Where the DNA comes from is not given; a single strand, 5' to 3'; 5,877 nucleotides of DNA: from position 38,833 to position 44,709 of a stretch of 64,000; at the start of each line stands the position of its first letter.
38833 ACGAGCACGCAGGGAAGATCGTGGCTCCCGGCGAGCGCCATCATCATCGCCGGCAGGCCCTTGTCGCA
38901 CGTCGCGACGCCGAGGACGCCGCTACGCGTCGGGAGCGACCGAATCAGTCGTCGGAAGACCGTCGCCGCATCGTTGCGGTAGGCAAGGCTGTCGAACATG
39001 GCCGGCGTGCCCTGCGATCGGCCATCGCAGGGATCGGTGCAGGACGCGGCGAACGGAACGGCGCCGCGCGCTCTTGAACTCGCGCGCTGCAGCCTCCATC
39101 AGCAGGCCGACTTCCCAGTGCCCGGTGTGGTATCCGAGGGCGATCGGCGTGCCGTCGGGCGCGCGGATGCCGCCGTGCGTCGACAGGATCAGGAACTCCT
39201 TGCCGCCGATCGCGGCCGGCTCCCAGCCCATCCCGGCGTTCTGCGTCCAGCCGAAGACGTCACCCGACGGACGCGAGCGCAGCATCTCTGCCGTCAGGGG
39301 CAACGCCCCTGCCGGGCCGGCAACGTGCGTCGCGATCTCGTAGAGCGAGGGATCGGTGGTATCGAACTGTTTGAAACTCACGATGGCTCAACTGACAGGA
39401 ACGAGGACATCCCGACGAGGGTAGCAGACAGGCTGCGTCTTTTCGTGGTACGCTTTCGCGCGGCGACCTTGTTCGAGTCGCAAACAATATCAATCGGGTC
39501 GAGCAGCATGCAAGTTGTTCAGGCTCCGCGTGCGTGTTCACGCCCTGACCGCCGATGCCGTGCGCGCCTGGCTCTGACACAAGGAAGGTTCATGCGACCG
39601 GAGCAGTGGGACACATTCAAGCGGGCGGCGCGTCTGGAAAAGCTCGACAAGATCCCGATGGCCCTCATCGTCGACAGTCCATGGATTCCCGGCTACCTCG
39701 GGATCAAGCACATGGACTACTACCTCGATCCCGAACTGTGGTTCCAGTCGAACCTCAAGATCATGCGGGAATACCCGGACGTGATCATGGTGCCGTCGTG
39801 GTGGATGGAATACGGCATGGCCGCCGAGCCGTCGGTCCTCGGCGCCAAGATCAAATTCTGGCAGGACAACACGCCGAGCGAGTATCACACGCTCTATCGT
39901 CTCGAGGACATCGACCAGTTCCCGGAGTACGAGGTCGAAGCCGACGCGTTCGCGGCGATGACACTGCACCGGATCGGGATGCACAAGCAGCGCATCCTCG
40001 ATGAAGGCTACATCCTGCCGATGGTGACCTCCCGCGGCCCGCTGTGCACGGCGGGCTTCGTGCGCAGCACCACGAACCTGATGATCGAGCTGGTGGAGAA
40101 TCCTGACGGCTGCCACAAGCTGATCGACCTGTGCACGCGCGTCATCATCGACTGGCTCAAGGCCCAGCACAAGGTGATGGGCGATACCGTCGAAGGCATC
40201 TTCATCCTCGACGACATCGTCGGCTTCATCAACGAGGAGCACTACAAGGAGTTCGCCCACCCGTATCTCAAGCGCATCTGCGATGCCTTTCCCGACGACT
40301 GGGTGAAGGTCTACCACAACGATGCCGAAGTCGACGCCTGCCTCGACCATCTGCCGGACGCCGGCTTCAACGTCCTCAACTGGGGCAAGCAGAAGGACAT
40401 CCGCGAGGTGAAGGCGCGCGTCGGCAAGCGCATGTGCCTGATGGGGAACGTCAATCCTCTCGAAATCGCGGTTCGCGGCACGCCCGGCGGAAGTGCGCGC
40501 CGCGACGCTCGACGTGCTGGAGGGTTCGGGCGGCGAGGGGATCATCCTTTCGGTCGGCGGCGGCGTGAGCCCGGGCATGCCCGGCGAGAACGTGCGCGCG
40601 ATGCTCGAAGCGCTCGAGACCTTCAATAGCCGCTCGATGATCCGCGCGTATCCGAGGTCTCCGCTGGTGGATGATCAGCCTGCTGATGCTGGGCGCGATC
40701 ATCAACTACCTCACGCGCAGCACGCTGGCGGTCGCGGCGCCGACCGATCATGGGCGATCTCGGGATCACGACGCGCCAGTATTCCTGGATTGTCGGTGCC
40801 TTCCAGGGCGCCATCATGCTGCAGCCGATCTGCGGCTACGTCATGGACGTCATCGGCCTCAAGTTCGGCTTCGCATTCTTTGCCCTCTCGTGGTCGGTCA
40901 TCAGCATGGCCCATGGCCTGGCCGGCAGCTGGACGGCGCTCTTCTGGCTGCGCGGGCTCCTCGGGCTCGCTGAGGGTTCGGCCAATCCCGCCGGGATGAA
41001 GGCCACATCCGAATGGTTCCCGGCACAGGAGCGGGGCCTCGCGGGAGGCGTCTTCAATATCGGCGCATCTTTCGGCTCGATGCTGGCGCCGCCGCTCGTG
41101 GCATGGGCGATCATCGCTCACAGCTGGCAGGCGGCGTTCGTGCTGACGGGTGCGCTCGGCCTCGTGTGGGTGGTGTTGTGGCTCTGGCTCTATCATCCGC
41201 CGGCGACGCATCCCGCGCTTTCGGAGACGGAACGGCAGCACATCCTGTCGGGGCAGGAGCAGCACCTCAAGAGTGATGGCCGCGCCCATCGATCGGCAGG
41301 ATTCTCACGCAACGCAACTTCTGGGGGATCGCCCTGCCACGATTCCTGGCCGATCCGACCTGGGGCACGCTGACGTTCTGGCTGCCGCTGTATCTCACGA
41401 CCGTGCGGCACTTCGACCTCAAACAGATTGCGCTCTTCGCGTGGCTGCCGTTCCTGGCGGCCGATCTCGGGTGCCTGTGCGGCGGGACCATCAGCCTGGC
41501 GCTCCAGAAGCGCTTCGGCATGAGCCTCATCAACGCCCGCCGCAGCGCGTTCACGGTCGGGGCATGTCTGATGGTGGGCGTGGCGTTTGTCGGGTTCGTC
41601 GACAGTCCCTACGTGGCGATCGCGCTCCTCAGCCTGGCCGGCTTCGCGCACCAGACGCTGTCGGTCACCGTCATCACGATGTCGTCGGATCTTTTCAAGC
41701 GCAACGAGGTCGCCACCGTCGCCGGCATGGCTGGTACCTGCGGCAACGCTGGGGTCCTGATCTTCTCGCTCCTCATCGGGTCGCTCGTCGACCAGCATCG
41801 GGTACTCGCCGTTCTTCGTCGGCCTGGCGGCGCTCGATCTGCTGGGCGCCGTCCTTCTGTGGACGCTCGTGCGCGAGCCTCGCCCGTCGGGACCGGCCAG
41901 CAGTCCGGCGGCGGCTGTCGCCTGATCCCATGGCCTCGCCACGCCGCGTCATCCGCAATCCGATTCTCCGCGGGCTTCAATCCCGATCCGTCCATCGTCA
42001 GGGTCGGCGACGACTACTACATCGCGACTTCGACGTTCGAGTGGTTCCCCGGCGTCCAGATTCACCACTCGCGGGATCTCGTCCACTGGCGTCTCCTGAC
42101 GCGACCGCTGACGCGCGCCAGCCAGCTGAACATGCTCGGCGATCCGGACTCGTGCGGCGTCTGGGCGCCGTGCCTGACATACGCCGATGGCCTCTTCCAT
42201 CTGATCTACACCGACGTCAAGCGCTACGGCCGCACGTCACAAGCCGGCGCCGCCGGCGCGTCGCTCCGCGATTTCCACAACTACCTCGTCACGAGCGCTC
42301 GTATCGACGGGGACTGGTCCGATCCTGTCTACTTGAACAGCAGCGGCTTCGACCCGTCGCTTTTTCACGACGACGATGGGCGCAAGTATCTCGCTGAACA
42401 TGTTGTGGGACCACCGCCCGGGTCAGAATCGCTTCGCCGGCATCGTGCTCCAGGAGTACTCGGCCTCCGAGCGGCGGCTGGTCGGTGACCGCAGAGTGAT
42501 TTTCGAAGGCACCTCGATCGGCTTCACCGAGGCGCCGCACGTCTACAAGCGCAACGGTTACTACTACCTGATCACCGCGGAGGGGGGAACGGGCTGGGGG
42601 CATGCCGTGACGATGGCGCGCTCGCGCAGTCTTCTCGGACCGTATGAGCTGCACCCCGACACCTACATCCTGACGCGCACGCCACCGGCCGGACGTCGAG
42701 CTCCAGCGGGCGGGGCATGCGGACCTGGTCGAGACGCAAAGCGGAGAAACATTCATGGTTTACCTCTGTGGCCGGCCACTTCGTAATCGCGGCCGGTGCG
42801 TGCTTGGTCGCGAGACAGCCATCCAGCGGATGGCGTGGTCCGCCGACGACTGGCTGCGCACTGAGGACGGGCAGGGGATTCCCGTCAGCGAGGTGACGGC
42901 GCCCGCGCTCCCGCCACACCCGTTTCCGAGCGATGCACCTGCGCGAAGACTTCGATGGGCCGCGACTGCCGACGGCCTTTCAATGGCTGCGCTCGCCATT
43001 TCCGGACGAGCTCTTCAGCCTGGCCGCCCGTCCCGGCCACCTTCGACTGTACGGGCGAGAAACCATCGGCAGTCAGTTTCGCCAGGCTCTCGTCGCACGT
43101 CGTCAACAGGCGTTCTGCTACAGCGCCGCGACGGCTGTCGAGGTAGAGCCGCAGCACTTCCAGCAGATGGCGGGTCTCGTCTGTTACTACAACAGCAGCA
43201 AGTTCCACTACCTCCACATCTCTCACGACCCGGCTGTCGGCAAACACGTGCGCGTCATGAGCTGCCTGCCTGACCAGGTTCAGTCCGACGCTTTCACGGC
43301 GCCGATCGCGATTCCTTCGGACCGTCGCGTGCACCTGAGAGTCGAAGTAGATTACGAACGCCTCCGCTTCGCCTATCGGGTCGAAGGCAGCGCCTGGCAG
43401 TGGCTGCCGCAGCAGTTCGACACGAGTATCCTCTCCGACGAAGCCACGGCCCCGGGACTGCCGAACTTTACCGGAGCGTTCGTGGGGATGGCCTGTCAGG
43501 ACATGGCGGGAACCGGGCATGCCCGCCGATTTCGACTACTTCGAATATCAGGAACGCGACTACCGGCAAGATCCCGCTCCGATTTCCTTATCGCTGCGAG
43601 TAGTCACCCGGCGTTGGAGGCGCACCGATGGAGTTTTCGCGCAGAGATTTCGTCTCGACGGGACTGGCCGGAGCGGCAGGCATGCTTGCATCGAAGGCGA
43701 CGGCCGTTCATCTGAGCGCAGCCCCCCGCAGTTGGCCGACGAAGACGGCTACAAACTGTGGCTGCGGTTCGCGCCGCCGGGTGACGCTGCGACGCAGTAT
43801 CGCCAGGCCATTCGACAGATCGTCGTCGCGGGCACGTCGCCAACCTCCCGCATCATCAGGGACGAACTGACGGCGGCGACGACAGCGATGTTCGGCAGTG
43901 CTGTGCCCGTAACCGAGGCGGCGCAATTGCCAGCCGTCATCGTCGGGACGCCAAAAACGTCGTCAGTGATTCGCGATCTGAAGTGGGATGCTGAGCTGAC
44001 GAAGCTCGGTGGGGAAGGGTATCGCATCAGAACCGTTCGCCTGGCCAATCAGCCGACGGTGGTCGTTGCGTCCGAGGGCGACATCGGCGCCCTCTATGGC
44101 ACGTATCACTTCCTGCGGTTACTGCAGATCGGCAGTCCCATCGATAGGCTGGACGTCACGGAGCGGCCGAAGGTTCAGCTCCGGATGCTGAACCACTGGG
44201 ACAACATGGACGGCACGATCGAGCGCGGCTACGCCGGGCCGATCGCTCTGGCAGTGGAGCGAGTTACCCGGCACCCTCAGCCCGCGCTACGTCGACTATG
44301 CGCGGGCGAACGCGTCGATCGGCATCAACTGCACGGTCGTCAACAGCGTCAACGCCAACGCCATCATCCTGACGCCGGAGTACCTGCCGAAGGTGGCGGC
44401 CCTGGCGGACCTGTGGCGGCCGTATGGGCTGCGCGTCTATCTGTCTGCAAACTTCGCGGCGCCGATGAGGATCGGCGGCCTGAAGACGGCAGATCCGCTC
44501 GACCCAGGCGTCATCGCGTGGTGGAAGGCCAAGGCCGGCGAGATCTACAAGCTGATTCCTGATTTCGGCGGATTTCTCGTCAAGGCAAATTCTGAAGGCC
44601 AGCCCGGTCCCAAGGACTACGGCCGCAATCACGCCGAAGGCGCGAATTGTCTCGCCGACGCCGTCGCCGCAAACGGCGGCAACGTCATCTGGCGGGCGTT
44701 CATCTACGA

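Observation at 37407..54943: Hypothesis: a corrinoid-dependent demethylase for 4-O-methyl-glucuronate embedded in a glucuronoxylan locus, passing the methyl group to homocysteine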

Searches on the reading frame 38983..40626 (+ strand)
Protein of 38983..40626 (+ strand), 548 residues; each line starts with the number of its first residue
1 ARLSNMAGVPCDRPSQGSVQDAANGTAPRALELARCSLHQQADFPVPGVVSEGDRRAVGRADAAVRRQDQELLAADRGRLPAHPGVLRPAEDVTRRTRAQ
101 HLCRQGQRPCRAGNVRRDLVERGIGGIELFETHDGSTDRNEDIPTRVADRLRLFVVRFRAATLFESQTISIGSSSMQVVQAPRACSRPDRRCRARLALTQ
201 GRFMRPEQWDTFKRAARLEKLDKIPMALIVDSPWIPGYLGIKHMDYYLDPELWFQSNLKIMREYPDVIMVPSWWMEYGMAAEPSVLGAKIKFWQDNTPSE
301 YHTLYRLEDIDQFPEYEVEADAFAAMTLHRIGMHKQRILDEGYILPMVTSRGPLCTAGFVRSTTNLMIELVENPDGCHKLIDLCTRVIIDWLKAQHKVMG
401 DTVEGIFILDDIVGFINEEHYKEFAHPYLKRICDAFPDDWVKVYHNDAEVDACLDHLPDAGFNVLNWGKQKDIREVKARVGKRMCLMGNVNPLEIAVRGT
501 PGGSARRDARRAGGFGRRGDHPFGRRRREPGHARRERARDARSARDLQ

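Call 7: search_protein_families(library=pfam, proteins=[window:38983-40626:+], max_evalue=0.01)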
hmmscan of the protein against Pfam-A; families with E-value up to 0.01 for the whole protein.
window:38983-40626:+ (548 aa): 1 family
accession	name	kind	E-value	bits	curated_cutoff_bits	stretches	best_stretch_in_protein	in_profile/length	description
PF01208.23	URO-D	-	2.5e-29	102.8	23.9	1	210-495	4-293/346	Uroporphyrinogen decarboxylase (URO-D)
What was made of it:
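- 39592..40645 (+): URO-D-superfamily protein, the proposed methyl-donor:corrinoid methyltransferase (MT1). One frameshift near 40483. PF01208, E 2.5e-29 (call 7).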

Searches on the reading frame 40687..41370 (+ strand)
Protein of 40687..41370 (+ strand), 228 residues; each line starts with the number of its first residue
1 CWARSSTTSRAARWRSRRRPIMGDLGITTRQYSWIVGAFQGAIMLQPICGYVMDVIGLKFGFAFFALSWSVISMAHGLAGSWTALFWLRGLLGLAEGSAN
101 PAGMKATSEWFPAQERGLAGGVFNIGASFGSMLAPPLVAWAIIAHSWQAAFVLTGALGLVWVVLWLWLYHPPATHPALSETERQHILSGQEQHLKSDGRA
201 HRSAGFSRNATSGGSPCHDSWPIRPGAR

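Call 7: search_protein_families(library=pfam, proteins=[window:40687-41370:+], max_evalue=0.01)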
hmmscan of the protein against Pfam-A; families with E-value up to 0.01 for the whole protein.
window:40687-41370:+ (228 aa): 2 families
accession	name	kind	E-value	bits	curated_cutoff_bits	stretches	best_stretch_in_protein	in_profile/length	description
PF07690.21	MFS_1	-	1.7e-33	116.5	33.4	1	21-184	23-187/347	Major Facilitator Superfamily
PF00083.30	Sugar_tr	-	2e-06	27.4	22.3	1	20-168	43-191/452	Sugar (and other) transporter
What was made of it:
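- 40646..41950 (+): MFS transporter of the D-galactonate/ExuT (anion:cation symporter) type, frameshifted. PF07690 (call 7).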

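Call 51: search_protein_families(library=ncbifam, proteins=[window:40687-41370:+], max_evalue=0.001)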
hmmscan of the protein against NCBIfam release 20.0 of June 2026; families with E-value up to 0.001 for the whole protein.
window:40687-41370:+ (228 aa): 21 families
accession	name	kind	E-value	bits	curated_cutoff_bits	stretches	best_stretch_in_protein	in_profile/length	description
TIGR00893.1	2A0114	subfamily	6.3e-48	163.7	395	1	21-193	20-196/399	D-galactonate transporter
TIGR00881.1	2A0104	subfamily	4.7e-20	72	407.75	1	46-188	47-190/379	phosphoglycerate transporter protein PgtP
TIGR00894.1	2A0114euk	subfamily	2.5e-19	69.2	626.45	1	37-193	84-244/465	Na(+)-dependent inorganic phosphate cotransporter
TIGR00895.1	2A0115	subfamily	1.2e-12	47.5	418.55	1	31-168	53-192/398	aromatic acid/H+ symport family MFS transporter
TIGR00711.1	efflux_EmrB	subfamily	4.2e-11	42.3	230.2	1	20-167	27-175/485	DHA2 family efflux MFS transporter permease subunit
TIGR00886.1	2A0108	subfamily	9e-11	41.4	311.7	1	23-166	30-183/368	NarK family nitrate/nitrite MFS transporter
TIGR00890.1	2A0111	subfamily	9.1e-11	41.3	374.85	1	42-174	51-182/377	oxalate/formate antiport family MFS transporter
NF049980.1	SfMCT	equivalog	1.1e-10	40.8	320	1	35-183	44-191/378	L-lactate MFS transporter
TIGR04259.1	oxa_formateAnti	equivalog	2.7e-10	39.6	335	1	44-175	53-184/405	oxalate/formate MFS antiporter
NF008586.0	PRK11551.1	equivalog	6.7e-10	38.5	410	1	25-201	45-220/406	3-(3-hydroxy-phenyl)propionate transporter MhpT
TIGR02332.1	HpaX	equivalog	8.5e-09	35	615.4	1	24-186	37-207/412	4-hydroxyphenylacetate permease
TIGR00880.1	2_A_01_02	superfamily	2.8e-08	34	131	1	42-167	11-136/141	multidrug resistance protein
NF053517.1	HbztTptrPcaK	equivalog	5.3e-07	29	770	1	25-168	49-194/437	4-hydroxybenzoate transporter PcaK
NF008661.1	PRK11663.1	subfamily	5.4e-07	29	564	1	50-168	86-204/439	MFS transporter family glucose-6-phosphate receptor UhpC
TIGR00898.1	2A0119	subfamily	7.6e-07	28.3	550.75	1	36-168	137-262/506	cation transport protein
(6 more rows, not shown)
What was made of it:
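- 40646..41950 (+): TIGR00893 is the best hit on both halves (call 51).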

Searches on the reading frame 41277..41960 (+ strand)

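Call 51: search_protein_families(library=ncbifam, proteins=[window:41277-41960:+], max_evalue=0.001)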
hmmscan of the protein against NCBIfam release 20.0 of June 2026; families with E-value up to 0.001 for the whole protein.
window:41277-41960:+ (228 aa): 6 families
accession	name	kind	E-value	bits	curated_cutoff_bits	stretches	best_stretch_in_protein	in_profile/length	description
TIGR00893.1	2A0114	subfamily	6.2e-33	114.3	395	1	5-174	207-374/399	D-galactonate transporter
TIGR00894.1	2A0114euk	subfamily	1.1e-09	37.4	626.45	1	9-174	257-423/465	Na(+)-dependent inorganic phosphate cotransporter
TIGR00881.1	2A0104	subfamily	4e-09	36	407.75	1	8-173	211-372/379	phosphoglycerate transporter protein PgtP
TIGR00886.1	2A0108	subfamily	6.2e-05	22.2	311.7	1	85-173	64-152/368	NarK family nitrate/nitrite MFS transporter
TIGR00895.1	2A0115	subfamily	6.2e-05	22.1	418.55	1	32-171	269-398/398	aromatic acid/H+ symport family MFS transporter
TIGR00880.1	2_A_01_02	superfamily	0.00083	19.5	131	0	88-174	27-113/141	multidrug resistance protein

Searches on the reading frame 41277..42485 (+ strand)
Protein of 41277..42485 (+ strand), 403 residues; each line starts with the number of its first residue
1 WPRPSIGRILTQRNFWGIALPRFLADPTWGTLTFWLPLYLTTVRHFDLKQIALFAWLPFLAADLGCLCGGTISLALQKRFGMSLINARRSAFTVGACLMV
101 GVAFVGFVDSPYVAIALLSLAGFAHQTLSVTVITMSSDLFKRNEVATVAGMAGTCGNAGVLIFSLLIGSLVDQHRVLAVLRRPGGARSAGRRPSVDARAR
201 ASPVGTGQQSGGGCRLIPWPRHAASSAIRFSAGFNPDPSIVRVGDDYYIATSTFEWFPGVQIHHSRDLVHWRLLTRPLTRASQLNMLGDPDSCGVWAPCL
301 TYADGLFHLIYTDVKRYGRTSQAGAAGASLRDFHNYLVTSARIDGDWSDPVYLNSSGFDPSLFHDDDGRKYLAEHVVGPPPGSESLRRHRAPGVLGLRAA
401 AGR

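Call 7: search_protein_families(library=pfam, proteins=[window:41277-42485:+], max_evalue=0.01)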
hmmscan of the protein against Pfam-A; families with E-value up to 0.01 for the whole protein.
window:41277-42485:+ (403 aa): 2 families
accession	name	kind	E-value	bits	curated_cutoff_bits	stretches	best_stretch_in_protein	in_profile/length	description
PF04616.20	Glyco_hydro_43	-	8.9e-46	157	32.2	1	231-373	6-137/288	Glycosyl hydrolases family 43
PF07690.21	MFS_1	-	5.8e-12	45.6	33.4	1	6-163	196-346/347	Major Facilitator Superfamily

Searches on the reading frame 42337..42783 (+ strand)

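Call 7: search_protein_families(library=pfam, proteins=[window:42337-42783:+], max_evalue=0.01)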
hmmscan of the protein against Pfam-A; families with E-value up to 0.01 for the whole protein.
window:42337-42783:+ (149 aa): 1 family
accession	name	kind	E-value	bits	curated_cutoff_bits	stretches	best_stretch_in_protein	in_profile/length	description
PF04616.20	Glyco_hydro_43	-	2.5e-25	89.9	32.2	1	21-121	138-239/288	Glycosyl hydrolases family 43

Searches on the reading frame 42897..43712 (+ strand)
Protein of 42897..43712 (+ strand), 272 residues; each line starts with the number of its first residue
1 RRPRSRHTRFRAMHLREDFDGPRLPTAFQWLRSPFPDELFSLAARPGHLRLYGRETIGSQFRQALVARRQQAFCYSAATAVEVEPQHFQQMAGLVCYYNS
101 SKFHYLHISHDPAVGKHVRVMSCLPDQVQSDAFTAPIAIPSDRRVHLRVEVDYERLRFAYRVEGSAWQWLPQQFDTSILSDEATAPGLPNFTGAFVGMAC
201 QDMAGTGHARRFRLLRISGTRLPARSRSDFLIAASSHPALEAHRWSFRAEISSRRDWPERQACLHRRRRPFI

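Call 7: search_protein_families(library=pfam, proteins=[window:42897-43712:+], max_evalue=0.01)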
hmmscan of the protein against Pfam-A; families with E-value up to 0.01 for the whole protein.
window:42897-43712:+ (272 aa): 2 families
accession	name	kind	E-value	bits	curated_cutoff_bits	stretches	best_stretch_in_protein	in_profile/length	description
PF17851.8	GH43_C2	-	2.2e-59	201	22.7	1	16-208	1-193/203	Beta xylosidase C-terminal Concanavalin A-like domain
PF07081.18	DUF1349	-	0.00052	20.2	32.4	1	76-170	51-142/179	Protein of unknown function (DUF1349)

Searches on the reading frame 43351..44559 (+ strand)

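Call 7: search_protein_families(library=pfam, proteins=[window:43351-44559:+], max_evalue=0.01)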
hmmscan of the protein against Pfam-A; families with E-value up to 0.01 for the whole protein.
window:43351-44559:+ (403 aa): 2 families
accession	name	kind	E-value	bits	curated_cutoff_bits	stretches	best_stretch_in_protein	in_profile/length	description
PF03648.19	Glyco_hydro_67N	-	8.2e-22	78.1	24.3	1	136-254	1-120/120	Glycosyl hydrolase family 67 N-terminus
PF07488.18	Glyco_hydro_67M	-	1.3e-11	44.6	23.5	1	258-298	2-42/326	Glycosyl hydrolase family 67 middle domain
